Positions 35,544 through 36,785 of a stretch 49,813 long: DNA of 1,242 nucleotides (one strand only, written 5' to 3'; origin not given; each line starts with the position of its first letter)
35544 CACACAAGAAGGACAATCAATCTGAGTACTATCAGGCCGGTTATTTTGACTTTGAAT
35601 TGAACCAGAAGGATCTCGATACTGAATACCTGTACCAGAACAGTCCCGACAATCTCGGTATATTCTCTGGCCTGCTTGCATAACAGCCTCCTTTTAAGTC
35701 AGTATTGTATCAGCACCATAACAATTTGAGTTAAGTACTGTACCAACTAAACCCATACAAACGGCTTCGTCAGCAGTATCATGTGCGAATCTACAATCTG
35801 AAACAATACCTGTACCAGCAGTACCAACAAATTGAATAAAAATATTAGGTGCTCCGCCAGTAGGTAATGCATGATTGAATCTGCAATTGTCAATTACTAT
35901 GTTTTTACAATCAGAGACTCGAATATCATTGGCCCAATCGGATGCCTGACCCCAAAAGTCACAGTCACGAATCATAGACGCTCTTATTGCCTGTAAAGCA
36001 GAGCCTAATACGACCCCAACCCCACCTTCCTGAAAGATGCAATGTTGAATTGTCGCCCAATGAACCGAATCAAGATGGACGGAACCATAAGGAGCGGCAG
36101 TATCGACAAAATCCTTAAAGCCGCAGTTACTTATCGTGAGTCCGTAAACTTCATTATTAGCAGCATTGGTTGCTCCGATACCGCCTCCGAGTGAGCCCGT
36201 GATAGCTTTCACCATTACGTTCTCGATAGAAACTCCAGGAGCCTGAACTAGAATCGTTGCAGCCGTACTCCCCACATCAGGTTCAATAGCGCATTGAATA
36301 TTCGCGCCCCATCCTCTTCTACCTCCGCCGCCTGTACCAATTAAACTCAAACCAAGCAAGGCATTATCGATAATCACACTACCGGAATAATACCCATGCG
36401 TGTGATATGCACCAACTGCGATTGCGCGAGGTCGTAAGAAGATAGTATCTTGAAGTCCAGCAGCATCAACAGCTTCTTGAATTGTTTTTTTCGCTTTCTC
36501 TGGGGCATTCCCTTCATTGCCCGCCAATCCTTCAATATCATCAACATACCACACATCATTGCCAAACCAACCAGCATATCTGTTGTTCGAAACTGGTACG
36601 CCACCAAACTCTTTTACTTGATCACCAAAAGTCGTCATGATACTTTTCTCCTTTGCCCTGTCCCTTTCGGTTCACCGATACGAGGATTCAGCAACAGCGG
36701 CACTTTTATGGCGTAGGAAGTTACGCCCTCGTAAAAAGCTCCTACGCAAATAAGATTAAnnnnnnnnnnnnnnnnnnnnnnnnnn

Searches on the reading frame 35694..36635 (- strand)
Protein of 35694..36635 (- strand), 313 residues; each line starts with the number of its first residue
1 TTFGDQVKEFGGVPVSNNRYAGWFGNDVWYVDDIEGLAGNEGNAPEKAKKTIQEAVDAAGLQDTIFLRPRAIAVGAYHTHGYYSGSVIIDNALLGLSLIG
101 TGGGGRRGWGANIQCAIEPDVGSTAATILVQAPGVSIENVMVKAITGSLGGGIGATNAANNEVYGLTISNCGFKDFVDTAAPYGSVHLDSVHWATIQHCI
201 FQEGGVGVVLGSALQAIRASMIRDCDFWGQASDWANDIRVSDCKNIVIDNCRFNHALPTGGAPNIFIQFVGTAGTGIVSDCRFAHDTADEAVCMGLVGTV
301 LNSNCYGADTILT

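Call 84: search_protein_families(library=pfam, proteins=[window:35694-36635:-], max_evalue=0.001)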
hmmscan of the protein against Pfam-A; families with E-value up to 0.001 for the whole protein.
window:35694-36635:- (313 aa): 1 family
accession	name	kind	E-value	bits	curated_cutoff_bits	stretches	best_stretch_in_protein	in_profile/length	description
PF13229.12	Beta_helix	-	4.1e-07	30.2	25.9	1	144-282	20-133/158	Right handed beta helix region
